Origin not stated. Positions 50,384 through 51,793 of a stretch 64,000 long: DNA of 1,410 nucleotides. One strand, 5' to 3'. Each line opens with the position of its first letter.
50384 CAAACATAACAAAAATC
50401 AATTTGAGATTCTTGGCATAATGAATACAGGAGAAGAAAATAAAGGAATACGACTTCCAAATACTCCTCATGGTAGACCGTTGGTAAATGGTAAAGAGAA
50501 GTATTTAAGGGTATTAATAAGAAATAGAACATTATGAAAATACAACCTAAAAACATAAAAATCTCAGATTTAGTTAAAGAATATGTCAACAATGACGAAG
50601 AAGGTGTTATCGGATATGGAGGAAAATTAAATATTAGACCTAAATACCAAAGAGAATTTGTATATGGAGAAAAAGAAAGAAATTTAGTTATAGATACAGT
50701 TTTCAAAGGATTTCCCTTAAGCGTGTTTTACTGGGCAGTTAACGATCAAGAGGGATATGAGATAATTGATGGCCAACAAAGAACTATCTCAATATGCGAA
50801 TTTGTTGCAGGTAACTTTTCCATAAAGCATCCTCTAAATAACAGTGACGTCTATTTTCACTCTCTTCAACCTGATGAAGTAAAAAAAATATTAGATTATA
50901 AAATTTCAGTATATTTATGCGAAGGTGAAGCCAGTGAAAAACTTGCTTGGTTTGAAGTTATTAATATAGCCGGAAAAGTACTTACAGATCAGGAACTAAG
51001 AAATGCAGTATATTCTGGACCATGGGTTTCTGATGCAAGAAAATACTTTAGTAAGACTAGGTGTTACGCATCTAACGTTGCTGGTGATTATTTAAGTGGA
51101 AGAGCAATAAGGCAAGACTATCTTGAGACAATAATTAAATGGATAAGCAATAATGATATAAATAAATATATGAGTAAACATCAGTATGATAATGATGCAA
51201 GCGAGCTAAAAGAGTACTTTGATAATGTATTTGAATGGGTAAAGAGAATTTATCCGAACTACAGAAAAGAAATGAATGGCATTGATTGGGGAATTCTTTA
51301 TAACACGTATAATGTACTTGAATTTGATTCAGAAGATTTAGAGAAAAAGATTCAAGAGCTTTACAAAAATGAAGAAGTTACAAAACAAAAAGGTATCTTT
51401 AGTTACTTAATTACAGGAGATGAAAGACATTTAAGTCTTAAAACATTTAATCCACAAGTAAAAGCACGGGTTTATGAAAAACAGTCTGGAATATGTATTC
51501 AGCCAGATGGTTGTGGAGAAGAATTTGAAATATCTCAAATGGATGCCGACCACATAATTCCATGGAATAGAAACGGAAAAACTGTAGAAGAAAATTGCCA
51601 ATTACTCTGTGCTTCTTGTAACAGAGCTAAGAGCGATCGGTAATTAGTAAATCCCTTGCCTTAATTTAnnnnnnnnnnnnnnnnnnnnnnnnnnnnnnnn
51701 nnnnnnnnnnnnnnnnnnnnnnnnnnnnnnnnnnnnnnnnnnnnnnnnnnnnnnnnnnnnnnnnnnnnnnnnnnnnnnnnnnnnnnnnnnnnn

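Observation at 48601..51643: Two coupled EcoRI-methylase-family m6A methylases followed by a DUF262(ParB-like)-HNH protein: an R-M operon with an atypical nuclease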

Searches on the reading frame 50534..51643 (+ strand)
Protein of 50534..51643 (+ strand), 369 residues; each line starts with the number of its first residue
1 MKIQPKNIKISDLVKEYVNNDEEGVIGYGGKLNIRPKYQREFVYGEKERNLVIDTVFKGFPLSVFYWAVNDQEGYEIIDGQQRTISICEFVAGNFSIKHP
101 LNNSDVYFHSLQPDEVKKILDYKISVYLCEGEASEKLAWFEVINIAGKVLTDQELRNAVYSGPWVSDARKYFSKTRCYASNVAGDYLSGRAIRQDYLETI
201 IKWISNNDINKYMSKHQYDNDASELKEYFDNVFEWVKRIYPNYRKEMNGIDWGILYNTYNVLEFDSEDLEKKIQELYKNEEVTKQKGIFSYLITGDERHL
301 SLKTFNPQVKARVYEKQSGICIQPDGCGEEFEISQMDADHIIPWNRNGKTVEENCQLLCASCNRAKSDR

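Call 3: search_protein_families(library=pfam, proteins=[window:50534-51640:+], max_evalue=0.01)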
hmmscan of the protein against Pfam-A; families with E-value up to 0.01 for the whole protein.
window:50534-51640:+ (369 aa): 4 families
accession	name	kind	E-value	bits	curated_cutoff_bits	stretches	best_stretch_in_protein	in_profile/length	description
PF03235.19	GmrSD_N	-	3.1e-19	70.3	33.2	1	33-160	12-198/199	GmrSD restriction endonuclease, N-terminal domain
PF01844.29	HNH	-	5.1e-14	52.6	21.4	1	326-369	3-47/47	HNH endonuclease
PF14279.12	HNH_5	-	1.6e-05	25.2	27.5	1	327-367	4-44/56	HNH endonuclease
PF13395.12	HNH_4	-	0.0089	16.4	22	0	332-369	15-51/54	HNH endonuclease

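Call 4: search_protein_families(library=ncbifam, proteins=[window:50534-51640:+], max_evalue=0.01)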
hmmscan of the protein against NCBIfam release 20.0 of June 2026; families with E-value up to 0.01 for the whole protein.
window:50534-51640:+ (369 aa): 2 families
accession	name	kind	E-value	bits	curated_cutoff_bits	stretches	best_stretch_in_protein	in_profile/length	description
NF049971.1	CRISPR_Cas9d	exception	5.9e-07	28.5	375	1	297-369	528-596/986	type II CRISPR RNA-guided endonuclease Cas9d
NF040563.1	guided_IscB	equivalog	0.00079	18.6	175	1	308-368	182-237/314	RNA-guided endonuclease IscB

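Call 5: search_protein_families(library=padloc, proteins=[window:50534-51640:+], max_evalue=0.01)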
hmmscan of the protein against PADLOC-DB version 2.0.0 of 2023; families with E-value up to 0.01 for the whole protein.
window:50534-51640:+ (369 aa): 11 families
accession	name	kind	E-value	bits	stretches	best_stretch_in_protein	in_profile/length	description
PDLC03418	REase_II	-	1.1e-123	411.1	1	1-368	1-371/372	Type II restriction enzyme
PDLC03877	NsnA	-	1e-28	98.7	1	30-246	63-276/385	-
PDLC04027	PD-T4-2_A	-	3.1e-15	54.1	1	30-285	50-338/363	-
PDLC00973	Cas9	-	6.2e-07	26.3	1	270-369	556-658/830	CRISPR subtype II RNA-guided endonuclease Cas9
PDLC01256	Cas9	-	7.7e-07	26.3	1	270-369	468-562/711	"CAS-II-A,CAS-II-B,CAS-II-C; effector__SPE"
PDLC04150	HEC-05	-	5.2e-05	20.3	1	36-73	25-63/583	-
PDLC04151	HEC-05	-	7e-05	19.7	1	36-121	43-118/600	-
PDLC01460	Cas9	-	0.00049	16.4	1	292-368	484-549/901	"CAS-II-A,CAS-II-B,CAS-II-C; effector__SPE"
PDLC03478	REase_II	-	0.0013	16.5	1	336-366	128-158/219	Type II restriction enzyme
PDLC03656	mREase_IV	-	0.0021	15.9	1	301-364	187-253/277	Type IV methyl-directed restriction enzyme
PDLC00350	PtuB1|PtuB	-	0.0056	14.6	0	304-368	35-101/224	Unknown function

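Call 8: search_solved_structures(query=window:50534-51640:+, max_evalue=1, show_alignments=2)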
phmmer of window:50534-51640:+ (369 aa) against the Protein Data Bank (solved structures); distinct sequences matched with E-value up to 1: 7.
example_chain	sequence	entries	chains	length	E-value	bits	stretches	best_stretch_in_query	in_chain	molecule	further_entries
6ghc_A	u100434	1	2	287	0.0048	19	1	300-364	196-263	5-methylcytosine-specific restriction enzyme A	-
4h9d_A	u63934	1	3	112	0.0072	18.4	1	319-366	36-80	HNH endonuclease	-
8d2k_A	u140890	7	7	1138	0.3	13.1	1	309-367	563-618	CRISPR-associated endonuclease, Csn1 family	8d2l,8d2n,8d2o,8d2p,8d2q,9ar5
6me0_C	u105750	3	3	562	0.34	12.9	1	308-365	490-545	Maturase reverse transcriptase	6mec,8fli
2pc1_A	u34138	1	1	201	0.73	11.8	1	151-204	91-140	Acetyltransferase, GNAT family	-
7aym_A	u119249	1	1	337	0.86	11.6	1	186-225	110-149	Discoidin domain-containing receptor 2,Epithelial discoidin domain-containing receptor 1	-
8f43_A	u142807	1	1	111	0.88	11.6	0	308-369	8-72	CRISPR-associated endonuclease Cas9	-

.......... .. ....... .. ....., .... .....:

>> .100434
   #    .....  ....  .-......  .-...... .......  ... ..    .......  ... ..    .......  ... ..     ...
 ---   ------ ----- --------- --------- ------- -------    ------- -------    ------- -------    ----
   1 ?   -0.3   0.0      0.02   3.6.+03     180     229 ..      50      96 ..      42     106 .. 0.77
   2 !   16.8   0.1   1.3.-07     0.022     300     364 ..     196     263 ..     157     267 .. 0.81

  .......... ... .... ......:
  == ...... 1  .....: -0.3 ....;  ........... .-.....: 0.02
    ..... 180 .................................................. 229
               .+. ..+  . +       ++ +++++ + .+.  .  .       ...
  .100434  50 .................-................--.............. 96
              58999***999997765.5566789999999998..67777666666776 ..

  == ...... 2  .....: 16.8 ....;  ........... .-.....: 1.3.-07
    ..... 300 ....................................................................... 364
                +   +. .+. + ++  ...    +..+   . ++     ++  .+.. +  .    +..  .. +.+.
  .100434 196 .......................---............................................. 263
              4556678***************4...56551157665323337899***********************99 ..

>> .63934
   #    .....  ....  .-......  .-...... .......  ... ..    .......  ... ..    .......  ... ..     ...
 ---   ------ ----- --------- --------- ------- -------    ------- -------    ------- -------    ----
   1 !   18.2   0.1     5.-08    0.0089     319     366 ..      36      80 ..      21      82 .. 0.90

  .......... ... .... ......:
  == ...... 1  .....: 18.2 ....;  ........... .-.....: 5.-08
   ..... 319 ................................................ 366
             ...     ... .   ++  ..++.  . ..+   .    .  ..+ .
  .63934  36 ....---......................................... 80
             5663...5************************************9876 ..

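Call 9: find_homologous_proteins(query=window:50534-51640:+, max_evalue=0.00001)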
Query window:50534-51640:+ (369 aa): 7999 proteins with E <= 0.00001 among 8000 candidates; the best 120 are listed.
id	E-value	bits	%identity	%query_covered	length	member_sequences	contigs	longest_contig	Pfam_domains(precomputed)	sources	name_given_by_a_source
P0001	2.1e-244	828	98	100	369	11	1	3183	PF01844.30,PF03235.20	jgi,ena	-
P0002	2.5e-219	746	87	100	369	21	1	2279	PF01844.30,PF03235.20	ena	-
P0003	3.6e-217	739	85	100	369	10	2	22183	PF01844.30,PF03235.20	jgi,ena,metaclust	metaclust:\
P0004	7.2e-212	721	84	100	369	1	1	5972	PF01844.30,PF03235.20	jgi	jgi:hypothetical protein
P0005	7.1e-211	718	83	100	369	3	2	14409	PF01844.30,PF03235.20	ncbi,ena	-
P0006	3.6e-210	716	82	100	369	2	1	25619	PF01844.30,PF03235.20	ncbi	-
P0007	2.8e-208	709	82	100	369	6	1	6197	PF01844.30,PF03235.20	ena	-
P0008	2.4e-169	581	66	100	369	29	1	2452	PF01844.30,PF14279.13,PF03235.20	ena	-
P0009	1.2e-165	569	65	100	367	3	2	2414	PF01844.30,PF14279.13,PF03235.20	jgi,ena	-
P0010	2.9e-160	551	63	97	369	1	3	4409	PF01844.30,PF14279.13,PF03235.20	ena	-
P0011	5.1e-145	501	59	100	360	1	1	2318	PF01844.30,PF14279.13,PF03235.20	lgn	-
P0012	9.5e-145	500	59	99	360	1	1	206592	PF01844.30,PF14279.13,PF03235.20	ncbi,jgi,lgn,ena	ncbi:MAG: DUF262 domain-containing protein [Patescibacteria group bacterium]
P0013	2.0e-141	489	57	100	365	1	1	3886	PF01844.30,PF14279.13,PF03235.20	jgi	jgi:hypothetical protein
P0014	3.3e-141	489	58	100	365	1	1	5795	PF01844.30,PF14279.13,PF03235.20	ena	-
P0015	1.7e-140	486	56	100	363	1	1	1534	PF01844.30,PF14279.13,PF03235.20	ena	-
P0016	4.8e-140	485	59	99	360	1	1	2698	PF01844.30,PF14279.13,PF03235.20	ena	-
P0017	5.4e-140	485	58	100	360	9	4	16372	PF01844.30,PF14279.13,PF03235.20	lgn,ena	-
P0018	8.5e-140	484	57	100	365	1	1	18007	PF01844.30,PF14279.13,PF03235.20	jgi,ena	-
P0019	8.7e-140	484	57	99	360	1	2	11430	PF01844.30,PF14279.13,PF03235.20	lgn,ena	-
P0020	1.2e-139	483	57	99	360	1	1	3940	PF01844.30,PF14279.13,PF03235.20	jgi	-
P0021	1.3e-139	483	57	100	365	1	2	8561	PF01844.30,PF14279.13,PF03235.20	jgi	-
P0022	2.4e-139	482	56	100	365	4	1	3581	PF01844.30,PF14279.13,PF03235.20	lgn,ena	-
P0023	3.5e-139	482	56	100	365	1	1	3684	PF01844.30,PF14279.13,PF03235.20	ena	-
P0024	9.0e-139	481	57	99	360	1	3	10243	PF01844.30,PF14279.13,PF03235.20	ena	-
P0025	9.1e-139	481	57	100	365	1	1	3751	PF01844.30,PF14279.13,PF03235.20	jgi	-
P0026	1.1e-138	480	57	99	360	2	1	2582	PF01844.30,PF03235.20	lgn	-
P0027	1.4e-138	480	58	99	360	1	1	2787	PF01844.30,PF14279.13,PF03235.20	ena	-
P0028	1.7e-138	480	54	100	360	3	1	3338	PF01844.30,PF14279.13,PF03235.20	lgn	-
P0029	1.7e-138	480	56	100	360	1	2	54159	PF01844.30,PF14279.13,PF03235.20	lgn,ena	-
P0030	2.9e-138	479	56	99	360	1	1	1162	PF01844.30,PF14279.13,PF03235.20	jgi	jgi:hypothetical protein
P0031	3.4e-138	479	56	99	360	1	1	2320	PF01844.30,PF14279.13,PF03235.20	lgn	-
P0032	3.4e-138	479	57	99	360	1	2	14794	PF01844.30,PF03235.20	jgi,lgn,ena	-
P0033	4.9e-138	478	56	99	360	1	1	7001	PF01844.30,PF14279.13,PF03235.20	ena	-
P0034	7.7e-138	477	57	99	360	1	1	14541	PF01844.30,PF03235.20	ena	-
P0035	8.8e-138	477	54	100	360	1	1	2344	PF01844.30,PF14279.13,PF03235.20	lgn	-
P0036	9.5e-138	477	57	100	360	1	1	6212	PF01844.30,PF14279.13,PF03235.20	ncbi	ncbi:MAG: HNH endonuclease family protein [Alistipes sp.]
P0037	1.1e-137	477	56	100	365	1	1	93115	PF01844.30,PF14279.13,PF03235.20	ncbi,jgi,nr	ncbi:MAG: DUF262 domain-containing protein [Fibromonadaceae bacterium]|jgi:hypothetical protein|nr:D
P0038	1.2e-137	477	56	99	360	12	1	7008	PF01844.30,PF14279.13,PF03235.20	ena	-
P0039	1.2e-137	477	57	99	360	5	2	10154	PF01844.30,PF14279.13,PF03235.20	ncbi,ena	-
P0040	1.7e-137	476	58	100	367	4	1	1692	PF01844.30,PF14279.13,PF03235.20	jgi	-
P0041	1.9e-137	476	54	100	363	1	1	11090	PF01844.30,PF14279.13,PF03235.20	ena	-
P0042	2.3e-137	476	57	100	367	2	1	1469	PF01844.30,PF14279.13,PF03235.20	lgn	-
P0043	2.9e-137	476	56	100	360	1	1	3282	PF01844.30,PF14279.13,PF03235.20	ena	-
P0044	3.1e-137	475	57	100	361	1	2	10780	PF01844.30,PF14279.13,PF03235.20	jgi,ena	-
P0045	6.3e-137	474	56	99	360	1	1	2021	PF01844.30,PF14279.13,PF03235.20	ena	-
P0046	7.0e-137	474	55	100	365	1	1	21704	PF01844.30,PF14279.13,PF03235.20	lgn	-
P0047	7.8e-137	474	57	100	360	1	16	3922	PF01844.30,PF03235.20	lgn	-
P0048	9.2e-137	474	56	99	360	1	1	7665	PF01844.30,PF14279.13,PF03235.20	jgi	-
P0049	9.8e-137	474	56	99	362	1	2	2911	PF01844.30,PF14279.13,PF03235.20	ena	-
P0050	1.1e-136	474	56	100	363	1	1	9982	PF01844.30,PF14279.13,PF03235.20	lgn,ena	-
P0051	1.1e-136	474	54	100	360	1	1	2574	PF01844.30,PF14279.13,PF03235.20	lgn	-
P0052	1.2e-136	474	57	100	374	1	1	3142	PF01844.30,PF14279.13,PF03235.20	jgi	jgi:hypothetical protein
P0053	1.4e-136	473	56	100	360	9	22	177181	PF01844.30,PF14279.13,PF03235.20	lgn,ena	-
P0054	1.5e-136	473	56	99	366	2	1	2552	PF01844.30,PF03235.20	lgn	-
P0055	1.6e-136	473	58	100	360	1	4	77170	PF01844.30,PF14279.13,PF03235.20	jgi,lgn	-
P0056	1.7e-136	473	56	100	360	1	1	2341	PF01844.30,PF14279.13,PF03235.20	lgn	-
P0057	1.8e-136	473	55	100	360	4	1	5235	PF01844.30,PF14279.13,PF03235.20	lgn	-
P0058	1.9e-136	473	56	100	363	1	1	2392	PF01844.30,PF14279.13,PF03235.20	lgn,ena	-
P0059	1.9e-136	473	56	99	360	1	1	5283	PF01844.30,PF14279.13,PF03235.20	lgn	-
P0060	1.9e-136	473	56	100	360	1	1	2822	PF01844.30,PF14279.13,PF03235.20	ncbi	-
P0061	2.1e-136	473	56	100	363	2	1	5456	PF01844.30,PF14279.13,PF03235.20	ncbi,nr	ncbi:MAG: DUF262 domain-containing protein [Bacteroidales bacterium]|nr:DUF262 domain-containing pro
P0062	2.2e-136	473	57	100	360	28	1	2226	PF01844.30,PF14279.13,PF03235.20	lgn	-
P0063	2.2e-136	473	55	100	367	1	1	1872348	PF01844.30,PF14279.13,PF03235.20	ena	-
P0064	2.3e-136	473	56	99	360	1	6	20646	PF01844.30,PF14279.13,PF03235.20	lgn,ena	-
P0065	2.3e-136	473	56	100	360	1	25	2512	PF01844.30,PF03235.20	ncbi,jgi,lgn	-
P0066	2.4e-136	473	56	99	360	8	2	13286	PF01844.30,PF14279.13,PF03235.20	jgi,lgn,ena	-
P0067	2.8e-136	472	56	100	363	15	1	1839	PF01844.30,PF14279.13,PF03235.20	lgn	-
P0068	2.8e-136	472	56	100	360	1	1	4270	PF01844.30,PF14279.13,PF03235.20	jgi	-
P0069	3.1e-136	472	55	100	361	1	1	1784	PF01844.30,PF14279.13,PF03235.20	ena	-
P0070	3.2e-136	472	57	100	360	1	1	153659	PF01844.30,PF14279.13,PF03235.20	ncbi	-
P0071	3.2e-136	472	55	99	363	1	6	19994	PF01844.30,PF14279.13,PF03235.20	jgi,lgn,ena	jgi:hypothetical protein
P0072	3.3e-136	472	57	100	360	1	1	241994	PF01844.30,PF14279.13,PF03235.20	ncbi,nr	ncbi:MAG: DUF262 domain-containing protein [Candidatus Gracilibacteria bacterium]|nr:DUF262 domain-c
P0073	4.4e-136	472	56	99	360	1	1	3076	PF01844.30,PF14279.13,PF03235.20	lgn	-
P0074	4.6e-136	472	56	100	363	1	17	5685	PF01844.30,PF14279.13,PF03235.20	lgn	-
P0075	5.0e-136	472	56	99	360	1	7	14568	PF01844.30,PF14279.13,PF03235.20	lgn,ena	-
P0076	5.3e-136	471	55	100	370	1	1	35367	PF01844.30,PF14279.13,PF03235.20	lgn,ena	-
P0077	5.5e-136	471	56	100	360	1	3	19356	PF01844.30,PF14279.13,PF03235.20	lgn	-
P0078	5.8e-136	471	57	100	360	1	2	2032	PF01844.30,PF14279.13,PF03235.20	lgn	-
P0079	6.0e-136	471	56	100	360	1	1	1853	PF01844.30,PF14279.13,PF03235.20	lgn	-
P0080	6.5e-136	471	55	100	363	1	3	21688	PF01844.30,PF14279.13,PF03235.20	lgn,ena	-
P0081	6.6e-136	471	55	100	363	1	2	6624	PF01844.30,PF14279.13,PF03235.20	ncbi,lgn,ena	-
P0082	7.0e-136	471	57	100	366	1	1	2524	PF01844.30,PF14279.13,PF03235.20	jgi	-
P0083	7.1e-136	471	55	100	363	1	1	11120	PF01844.30,PF14279.13,PF03235.20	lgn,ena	-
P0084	7.2e-136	471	57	100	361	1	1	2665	PF01844.30,PF03235.20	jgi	jgi:hypothetical protein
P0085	7.6e-136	471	56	100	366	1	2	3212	PF01844.30,PF03235.20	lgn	-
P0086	8.3e-136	471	56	98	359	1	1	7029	PF01844.30,PF14279.13,PF03235.20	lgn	-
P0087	8.6e-136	471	55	100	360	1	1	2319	PF01844.30,PF03235.20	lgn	-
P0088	8.9e-136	471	54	100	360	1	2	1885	PF01844.30,PF14279.13,PF03235.20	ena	-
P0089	8.9e-136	471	55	100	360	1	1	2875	PF01844.30,PF14279.13,PF03235.20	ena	-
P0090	9.0e-136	471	55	100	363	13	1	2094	PF01844.30,PF14279.13,PF03235.20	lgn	-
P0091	1.0e-135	471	55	100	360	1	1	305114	PF01844.30,PF14279.13,PF03235.20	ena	-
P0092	1.1e-135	470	56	99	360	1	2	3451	PF01844.30,PF14279.13,PF03235.20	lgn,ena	-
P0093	1.1e-135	470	54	100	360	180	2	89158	PF01844.30,PF14279.13,PF03235.20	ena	-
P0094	1.1e-135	470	56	100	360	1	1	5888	PF01844.30,PF03235.20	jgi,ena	-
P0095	1.1e-135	470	57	99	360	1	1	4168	PF01844.30,PF14279.13,PF03235.20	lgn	-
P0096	1.1e-135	470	55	100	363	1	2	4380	PF01844.30,PF14279.13,PF03235.20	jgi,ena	-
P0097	1.1e-135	470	56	99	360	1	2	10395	PF01844.30,PF14279.13,PF03235.20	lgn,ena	-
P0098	1.2e-135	470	54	100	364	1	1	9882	PF01844.30,PF14279.13,PF03235.20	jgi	jgi:hypothetical protein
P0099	1.2e-135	470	56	100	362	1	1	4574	PF01844.30,PF14279.13,PF03235.20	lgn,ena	-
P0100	1.3e-135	470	56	100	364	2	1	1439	PF01844.30,PF14279.13,PF03235.20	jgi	-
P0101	1.4e-135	470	55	100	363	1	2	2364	PF01844.30,PF14279.13,PF03235.20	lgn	-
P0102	1.4e-135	470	57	100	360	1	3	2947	PF01844.30,PF03235.20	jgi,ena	-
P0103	1.5e-135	470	56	100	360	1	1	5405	PF01844.30,PF03235.20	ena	-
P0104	1.5e-135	470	56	100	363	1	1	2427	PF01844.30,PF14279.13,PF03235.20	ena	-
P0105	1.6e-135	470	56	100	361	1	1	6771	PF01844.30,PF03235.20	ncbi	-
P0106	1.7e-135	470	56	99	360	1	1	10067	PF01844.30,PF14279.13,PF03235.20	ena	-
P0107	1.8e-135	470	57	100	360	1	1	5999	PF01844.30,PF14279.13,PF03235.20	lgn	-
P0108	1.9e-135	470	55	100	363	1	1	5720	PF01844.30,PF14279.13,PF03235.20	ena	-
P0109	1.9e-135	470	54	100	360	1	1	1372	PF01844.30,PF14279.13,PF03235.20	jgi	-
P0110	1.9e-135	470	55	100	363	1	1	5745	PF01844.30,PF14279.13,PF03235.20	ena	-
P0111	2.0e-135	470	56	99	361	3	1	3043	PF01844.30,PF14279.13,PF03235.20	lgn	-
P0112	2.1e-135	470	56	100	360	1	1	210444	PF01844.30,PF14279.13,PF03235.20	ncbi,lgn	-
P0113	2.1e-135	469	54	100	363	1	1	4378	PF01844.30,PF14279.13,PF03235.20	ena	-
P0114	2.7e-135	469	56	99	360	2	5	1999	PF01844.30,PF14279.13,PF03235.20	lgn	-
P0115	2.7e-135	469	55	100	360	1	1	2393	PF01844.30,PF03235.20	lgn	-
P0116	2.8e-135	469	57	99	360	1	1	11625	PF01844.30,PF14279.13,PF03235.20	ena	-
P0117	2.8e-135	469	55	99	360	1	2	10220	PF01844.30,PF14279.13,PF03235.20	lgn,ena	-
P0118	3.1e-135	469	56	100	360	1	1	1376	PF01844.30,PF14279.13,PF03235.20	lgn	-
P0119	3.3e-135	469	54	100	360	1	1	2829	PF01844.30,PF14279.13,PF03235.20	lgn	-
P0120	3.6e-135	469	55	100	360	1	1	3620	PF01844.30,PF14279.13,PF03235.20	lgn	-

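Call 13: search_dna_similar(query=window:50534-51640:+, collection=plasmids, mode=protein, max_rows=20)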
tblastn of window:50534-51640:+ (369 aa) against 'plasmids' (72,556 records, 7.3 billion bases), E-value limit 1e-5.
Records with a match: 114; places in all: 119; records where one place covers at least 80% of the query: 44.
Best place of each record, by identity: <60% 114.
By first word of the organism name: Enterococcus 12; Rhodococcus 7; Rhizobium 7; Acinetobacter 7; Escherichia 6; Klebsiella 5; Burkholderia 4; Variovorax 3; Apilactobacillus 3; Campylobacter 3; and 48 more.
By predicted mobility (MOB-suite, as given by PLSDB): non-mobilizable 57; conjugative 37; mobilizable 20.
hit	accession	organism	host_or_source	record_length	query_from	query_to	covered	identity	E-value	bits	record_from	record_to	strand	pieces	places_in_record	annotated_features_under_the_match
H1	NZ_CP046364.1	Macrococcoides canis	dog,swabs,ear infection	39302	8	367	98%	55.8%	1e-130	419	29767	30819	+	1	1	DUF262 domain-containing protein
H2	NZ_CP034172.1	Chryseobacterium taklimakanense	Homo sapiens,Blood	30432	1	369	100%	53.2%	1e-124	402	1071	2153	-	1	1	DUF262 domain-containing protein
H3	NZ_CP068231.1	Aeromonas caviae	combined sewer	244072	1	369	100%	52.3%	3e-127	410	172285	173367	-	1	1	DUF262 domain-containing protein | adenine-specific methyltransferase EcoRI family protein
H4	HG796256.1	uncultured bacterium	-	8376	1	369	100%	52.2%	2e-123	398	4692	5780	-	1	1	CDS (x2)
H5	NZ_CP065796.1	Mammaliicoccus sciuri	environment,single cell,feed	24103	1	368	100%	52.0%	3e-121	392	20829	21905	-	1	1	DUF262 domain-containing protein | adenine-specific methyltransferase EcoRI family protein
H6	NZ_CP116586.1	Enterococcus dispar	Bos taurus,whole organism,fecal sample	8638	1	368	100%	50.8%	8e-120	388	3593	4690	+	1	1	DUF262 domain-containing protein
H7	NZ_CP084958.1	Sulfitobacter indolifex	cell culture,Seawater from the North ...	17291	1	367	99%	50.5%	1e-119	387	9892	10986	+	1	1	DUF262 domain-containing protein | adenine-specific methyltransferase EcoRI family protein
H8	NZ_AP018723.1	Thiomicrorhabdus aquaedulcis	-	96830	1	369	100%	48.3%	7e-117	380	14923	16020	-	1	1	DUF262 domain-containing protein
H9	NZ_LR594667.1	Variovorax sp. SRS16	linuron-contaminated soil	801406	1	367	99%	48.3%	5e-119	386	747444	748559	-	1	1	DUF262 domain-containing protein | adenine-specific methyltransferase EcoRI family protein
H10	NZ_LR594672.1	Variovorax sp. PBL-E5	linuron-contaminated soil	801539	1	367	99%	48.3%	5e-119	386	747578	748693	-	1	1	DUF262 domain-containing protein | adenine-specific methyltransferase EcoRI family protein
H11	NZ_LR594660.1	Variovorax sp. PBL-H6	linuron-contaminated soil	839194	1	367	99%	48.3%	5e-119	386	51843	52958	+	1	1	DUF262 domain-containing protein | adenine-specific methyltransferase EcoRI family protein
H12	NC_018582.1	Gordonia sp. KTR9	-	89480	1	369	100%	46.9%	1e-115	376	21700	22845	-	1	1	DUF262 domain-containing protein | adenine-specific methyltransferase EcoRI family protein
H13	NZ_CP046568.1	Dietzia sp. DQ12-45-1b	product water from oilfield,product ...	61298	1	368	100%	46.5%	1e-104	344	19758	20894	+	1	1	DUF262 domain-containing protein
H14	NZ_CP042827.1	Ruania zhangjianzhongii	bat,pure culture,feces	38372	1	368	100%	45.4%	3e-116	378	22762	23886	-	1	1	DUF262 domain-containing protein | adenine-specific methyltransferase EcoRI family protein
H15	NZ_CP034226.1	Ligilactobacillus agilis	Chicken,Mixed culture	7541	1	369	100%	41.8%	1e-94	315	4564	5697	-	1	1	DUF262 domain-containing protein | adenine-specific methyltransferase EcoRI family protein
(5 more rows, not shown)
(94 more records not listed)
